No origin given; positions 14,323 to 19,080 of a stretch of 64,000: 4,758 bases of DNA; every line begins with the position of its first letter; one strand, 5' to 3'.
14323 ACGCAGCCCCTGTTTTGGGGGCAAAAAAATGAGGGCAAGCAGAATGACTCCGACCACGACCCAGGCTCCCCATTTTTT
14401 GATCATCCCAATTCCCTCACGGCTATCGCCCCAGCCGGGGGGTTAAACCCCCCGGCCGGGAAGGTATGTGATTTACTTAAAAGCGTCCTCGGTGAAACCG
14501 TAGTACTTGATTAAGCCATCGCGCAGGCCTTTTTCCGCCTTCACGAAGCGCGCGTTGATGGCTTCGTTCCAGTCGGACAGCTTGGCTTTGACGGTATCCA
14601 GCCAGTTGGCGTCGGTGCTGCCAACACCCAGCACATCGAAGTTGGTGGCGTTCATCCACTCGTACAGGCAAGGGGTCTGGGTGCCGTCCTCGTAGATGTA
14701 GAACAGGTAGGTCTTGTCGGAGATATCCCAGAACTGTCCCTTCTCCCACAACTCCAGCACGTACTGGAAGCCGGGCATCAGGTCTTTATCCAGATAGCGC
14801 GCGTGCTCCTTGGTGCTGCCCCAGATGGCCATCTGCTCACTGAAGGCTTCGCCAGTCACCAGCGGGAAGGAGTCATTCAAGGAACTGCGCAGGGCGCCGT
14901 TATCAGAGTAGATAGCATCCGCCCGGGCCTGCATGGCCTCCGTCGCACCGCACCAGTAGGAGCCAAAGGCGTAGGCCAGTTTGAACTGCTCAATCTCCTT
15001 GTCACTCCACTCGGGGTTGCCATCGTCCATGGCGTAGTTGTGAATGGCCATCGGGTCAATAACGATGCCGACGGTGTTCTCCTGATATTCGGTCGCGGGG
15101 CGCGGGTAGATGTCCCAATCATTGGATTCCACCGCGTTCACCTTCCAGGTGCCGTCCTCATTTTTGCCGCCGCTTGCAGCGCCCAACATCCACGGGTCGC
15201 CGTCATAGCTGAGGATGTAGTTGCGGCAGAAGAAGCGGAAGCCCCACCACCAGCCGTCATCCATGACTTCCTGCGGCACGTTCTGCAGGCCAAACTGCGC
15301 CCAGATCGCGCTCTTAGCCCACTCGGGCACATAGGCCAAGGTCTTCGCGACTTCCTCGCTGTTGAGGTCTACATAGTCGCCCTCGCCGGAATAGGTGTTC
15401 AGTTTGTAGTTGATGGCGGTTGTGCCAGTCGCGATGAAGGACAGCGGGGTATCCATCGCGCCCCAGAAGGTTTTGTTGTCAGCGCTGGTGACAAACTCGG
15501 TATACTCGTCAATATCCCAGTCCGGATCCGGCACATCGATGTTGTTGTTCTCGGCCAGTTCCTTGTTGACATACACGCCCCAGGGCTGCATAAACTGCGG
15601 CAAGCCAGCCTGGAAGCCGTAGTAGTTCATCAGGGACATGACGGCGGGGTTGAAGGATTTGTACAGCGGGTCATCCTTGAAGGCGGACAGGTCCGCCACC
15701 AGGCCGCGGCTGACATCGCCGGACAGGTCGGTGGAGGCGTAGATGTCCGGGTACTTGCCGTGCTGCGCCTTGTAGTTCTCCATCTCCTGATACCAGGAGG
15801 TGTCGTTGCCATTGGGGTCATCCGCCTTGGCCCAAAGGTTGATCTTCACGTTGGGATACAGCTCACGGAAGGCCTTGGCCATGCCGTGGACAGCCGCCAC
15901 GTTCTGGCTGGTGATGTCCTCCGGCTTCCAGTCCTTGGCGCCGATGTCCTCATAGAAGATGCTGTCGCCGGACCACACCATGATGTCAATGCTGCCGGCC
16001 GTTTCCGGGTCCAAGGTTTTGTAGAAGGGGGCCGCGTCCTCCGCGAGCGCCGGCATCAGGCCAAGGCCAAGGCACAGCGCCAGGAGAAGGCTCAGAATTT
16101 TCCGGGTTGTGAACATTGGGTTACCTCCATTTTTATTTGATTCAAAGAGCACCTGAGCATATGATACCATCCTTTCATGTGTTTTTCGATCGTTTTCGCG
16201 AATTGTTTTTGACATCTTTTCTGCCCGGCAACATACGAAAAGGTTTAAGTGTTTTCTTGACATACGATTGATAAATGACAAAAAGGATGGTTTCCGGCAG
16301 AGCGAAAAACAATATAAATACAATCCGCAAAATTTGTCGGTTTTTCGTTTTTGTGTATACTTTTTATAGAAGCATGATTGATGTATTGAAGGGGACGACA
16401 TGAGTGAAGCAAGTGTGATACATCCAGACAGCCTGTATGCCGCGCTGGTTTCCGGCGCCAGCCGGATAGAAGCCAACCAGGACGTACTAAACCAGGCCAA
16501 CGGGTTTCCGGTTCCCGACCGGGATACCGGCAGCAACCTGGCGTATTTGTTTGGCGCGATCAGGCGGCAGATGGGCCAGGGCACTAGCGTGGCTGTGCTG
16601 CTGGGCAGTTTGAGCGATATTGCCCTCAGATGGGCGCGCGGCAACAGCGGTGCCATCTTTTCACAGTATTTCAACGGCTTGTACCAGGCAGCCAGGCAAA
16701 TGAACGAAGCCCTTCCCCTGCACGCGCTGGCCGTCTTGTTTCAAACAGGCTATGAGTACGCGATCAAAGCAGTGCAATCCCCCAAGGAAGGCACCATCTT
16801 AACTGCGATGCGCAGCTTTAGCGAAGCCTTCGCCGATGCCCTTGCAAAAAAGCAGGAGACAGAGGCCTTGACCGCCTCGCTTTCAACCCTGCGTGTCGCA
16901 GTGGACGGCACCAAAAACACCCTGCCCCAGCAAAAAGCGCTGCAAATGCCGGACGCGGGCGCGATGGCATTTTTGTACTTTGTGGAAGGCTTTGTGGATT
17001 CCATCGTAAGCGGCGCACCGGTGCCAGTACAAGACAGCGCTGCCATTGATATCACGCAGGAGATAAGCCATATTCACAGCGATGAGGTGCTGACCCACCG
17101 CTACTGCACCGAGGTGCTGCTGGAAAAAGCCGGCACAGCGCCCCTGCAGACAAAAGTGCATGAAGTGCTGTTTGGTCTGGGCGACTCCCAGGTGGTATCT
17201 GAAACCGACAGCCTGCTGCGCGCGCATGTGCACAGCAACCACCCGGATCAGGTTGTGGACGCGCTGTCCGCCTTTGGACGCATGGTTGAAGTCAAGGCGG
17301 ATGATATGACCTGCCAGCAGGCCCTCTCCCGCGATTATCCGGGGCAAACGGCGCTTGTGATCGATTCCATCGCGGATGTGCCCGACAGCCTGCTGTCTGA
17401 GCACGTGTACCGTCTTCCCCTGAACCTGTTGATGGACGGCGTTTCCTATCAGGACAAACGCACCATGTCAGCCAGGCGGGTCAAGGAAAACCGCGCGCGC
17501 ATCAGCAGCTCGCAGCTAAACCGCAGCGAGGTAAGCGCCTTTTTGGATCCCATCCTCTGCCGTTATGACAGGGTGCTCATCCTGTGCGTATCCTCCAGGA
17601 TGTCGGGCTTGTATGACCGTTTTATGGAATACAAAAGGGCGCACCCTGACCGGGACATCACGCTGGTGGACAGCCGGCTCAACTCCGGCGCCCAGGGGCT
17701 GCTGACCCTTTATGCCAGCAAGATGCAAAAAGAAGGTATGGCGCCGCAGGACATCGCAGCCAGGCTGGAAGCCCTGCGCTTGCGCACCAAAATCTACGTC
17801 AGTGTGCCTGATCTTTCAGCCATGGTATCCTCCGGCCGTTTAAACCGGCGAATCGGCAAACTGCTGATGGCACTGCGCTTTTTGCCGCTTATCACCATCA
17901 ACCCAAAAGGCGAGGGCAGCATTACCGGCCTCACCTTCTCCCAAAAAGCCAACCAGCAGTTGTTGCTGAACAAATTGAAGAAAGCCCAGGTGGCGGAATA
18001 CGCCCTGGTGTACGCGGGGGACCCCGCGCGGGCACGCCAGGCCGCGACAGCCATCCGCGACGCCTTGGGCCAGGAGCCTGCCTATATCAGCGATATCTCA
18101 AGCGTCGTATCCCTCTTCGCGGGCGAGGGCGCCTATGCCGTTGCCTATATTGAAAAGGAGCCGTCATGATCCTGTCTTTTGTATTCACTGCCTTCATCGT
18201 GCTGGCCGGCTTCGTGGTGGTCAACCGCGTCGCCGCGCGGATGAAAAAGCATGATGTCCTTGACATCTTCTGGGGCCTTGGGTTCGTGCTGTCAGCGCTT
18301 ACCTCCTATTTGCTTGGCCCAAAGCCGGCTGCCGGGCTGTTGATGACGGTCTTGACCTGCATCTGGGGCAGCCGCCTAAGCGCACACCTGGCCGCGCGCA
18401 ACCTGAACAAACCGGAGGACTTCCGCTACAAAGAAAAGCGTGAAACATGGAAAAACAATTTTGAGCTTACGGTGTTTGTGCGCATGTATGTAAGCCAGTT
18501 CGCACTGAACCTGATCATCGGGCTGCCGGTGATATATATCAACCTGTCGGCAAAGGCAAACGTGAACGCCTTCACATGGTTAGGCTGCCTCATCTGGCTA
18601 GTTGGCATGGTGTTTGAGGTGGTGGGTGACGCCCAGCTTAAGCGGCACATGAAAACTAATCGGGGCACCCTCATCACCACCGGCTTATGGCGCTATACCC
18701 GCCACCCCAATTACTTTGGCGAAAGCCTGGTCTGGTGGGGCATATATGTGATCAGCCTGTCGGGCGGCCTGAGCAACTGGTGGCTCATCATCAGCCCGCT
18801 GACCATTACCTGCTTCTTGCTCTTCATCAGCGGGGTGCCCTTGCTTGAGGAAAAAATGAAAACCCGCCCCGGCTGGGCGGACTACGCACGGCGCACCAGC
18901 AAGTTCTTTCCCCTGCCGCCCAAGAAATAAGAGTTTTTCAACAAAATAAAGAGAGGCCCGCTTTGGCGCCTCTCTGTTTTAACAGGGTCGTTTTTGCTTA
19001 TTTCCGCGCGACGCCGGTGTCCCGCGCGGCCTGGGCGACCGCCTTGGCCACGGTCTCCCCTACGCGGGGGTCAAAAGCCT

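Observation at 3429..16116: Nested double ABC importer: an uncharacterised five-gene cassette sits between an SBP gene and a second permease pair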

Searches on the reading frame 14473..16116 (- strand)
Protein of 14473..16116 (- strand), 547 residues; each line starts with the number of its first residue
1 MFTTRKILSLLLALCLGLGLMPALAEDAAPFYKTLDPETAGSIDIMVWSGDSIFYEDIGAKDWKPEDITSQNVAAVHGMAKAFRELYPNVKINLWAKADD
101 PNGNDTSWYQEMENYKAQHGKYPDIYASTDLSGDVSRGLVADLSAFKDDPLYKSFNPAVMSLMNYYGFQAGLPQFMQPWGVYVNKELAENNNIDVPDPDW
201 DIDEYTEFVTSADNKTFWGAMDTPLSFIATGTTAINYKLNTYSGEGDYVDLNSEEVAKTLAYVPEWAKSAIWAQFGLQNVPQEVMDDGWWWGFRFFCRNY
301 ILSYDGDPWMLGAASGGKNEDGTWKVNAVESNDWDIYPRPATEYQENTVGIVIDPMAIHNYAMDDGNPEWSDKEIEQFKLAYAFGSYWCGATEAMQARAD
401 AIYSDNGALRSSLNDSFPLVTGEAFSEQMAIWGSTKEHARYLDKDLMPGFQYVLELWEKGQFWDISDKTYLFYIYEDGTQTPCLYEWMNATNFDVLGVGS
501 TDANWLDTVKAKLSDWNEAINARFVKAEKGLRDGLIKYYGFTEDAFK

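Call 6: search_protein_families(library=pfam, proteins=[window:14473-16116:-], max_evalue=0.01)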
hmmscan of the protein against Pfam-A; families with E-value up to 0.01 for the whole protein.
window:14473-16116:- (547 aa): 0 families

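Call 7: search_protein_families(library=ncbifam, proteins=[window:14473-16116:-], max_evalue=0.01)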
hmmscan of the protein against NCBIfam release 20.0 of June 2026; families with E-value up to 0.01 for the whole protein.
window:14473-16116:- (547 aa): 0 families

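Call 28: search_solved_structures(query=window:14473-16116:-, max_evalue=1)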
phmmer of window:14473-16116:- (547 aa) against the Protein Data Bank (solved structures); distinct sequences matched with E-value up to 1: 11.
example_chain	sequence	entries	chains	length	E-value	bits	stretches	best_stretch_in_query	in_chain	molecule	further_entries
22hh_A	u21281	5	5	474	9e-12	47.6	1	78-273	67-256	Extracellular solute-binding protein family 1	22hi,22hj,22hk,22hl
6hur_A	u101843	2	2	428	4.7e-05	25.4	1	77-241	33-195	ABC transporter substrate-binding protein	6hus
4hs7_A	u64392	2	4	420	0.00023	23.1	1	115-198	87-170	Bacterial extracellular solute-binding protein, putative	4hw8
6jam_A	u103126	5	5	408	0.35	12.7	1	116-304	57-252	ABC transporter, periplasmic substrate-binding protein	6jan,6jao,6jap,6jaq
6j9w_A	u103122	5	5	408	0.35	12.6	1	116-304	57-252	ABC transporter, periplasmic substrate-binding protein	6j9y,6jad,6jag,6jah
6jar_A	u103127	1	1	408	0.36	12.6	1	115-304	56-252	ABC transporter, periplasmic substrate-binding protein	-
6jal_A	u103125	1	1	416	0.36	12.6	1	116-304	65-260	ABC transporter, periplasmic substrate-binding protein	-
6jaz_A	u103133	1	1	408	0.38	12.5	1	116-304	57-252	ABC transporter, periplasmic substrate-binding protein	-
6jb0_A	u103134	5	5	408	0.39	12.5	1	116-304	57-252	ABC transporter, periplasmic substrate-binding protein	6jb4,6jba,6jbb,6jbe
6jai_A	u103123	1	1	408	0.45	12.3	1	116-304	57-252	ABC transporter, periplasmic substrate-binding protein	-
6f2r_D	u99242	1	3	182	1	11.2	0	292-315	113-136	Heat shock protein beta-2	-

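Call 59: search_protein_families(library=pfam, alignment_id=A5, max_evalue=0.001)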
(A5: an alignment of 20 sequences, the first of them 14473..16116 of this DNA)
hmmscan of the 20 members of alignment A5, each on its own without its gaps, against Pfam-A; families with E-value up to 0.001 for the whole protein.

A. member 1, window:14473-16116:- (547 aa): 0 families

B. families by the number of members that match (of 20 scanned): 3 families
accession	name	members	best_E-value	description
PF01547.30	SBP_bac_1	16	5e-27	Bacterial extracellular solute-binding protein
PF13416.11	SBP_bac_8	9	8.4e-24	Bacterial extracellular solute-binding protein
PF01229.23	Glyco_hydro_39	1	2.3e-18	Glycosyl hydrolases family 39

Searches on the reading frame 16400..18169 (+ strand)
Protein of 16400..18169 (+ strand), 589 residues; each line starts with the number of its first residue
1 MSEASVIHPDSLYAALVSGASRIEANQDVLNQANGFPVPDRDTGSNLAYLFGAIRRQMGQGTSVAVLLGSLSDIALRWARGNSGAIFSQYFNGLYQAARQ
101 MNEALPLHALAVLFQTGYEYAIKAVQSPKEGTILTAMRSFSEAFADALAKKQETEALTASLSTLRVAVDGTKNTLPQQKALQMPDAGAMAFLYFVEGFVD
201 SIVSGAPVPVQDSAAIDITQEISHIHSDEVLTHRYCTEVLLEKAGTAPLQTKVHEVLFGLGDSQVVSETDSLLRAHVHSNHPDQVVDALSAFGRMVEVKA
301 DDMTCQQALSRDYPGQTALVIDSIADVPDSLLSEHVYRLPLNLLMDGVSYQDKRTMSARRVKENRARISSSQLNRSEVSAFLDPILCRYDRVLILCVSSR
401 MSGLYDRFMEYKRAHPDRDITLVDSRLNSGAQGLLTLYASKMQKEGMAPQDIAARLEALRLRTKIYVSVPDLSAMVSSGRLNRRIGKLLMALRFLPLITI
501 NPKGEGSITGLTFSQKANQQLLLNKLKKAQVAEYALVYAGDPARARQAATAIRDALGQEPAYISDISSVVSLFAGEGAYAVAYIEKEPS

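Call 71: search_protein_families(library=pfam, proteins=[window:16400-18169:+], max_evalue=0.00001)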
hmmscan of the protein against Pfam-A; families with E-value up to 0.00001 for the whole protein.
window:16400-18169:+ (589 aa): 3 families
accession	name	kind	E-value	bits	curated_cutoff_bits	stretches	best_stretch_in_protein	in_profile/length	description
PF02645.21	DegV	-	6.2e-43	147.6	27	1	317-586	2-280/280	Uncharacterised protein, DegV family COG1307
PF02734.22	Dak2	-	8.1e-27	94.7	27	1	37-199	1-173/174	DAK2 domain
PF21645.3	FakA-like_M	-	3.1e-16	59.4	24.9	1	233-307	2-77/80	Fatty acid kinase subunit A-like, middle domain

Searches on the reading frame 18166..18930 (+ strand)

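Call 71: search_protein_families(library=pfam, proteins=[window:18166-18930:+], max_evalue=0.00001)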
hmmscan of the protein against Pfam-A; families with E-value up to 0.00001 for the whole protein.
window:18166-18930:+ (254 aa): 3 families
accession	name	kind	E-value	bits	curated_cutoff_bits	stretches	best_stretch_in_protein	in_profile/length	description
PF06966.17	DUF1295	-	5.9e-66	222.7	20.4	1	22-244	4-235/235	Protein of unknown function (DUF1295)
PF02544.21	Steroid_dh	-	3.2e-06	27.6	22.6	1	124-197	28-104/150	3-oxo-5-alpha-steroid 4-dehydrogenase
PF04140.19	ICMT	-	4.3e-06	27.5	24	0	161-217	27-81/95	Isoprenylcysteine carboxyl methyltransferase (ICMT) family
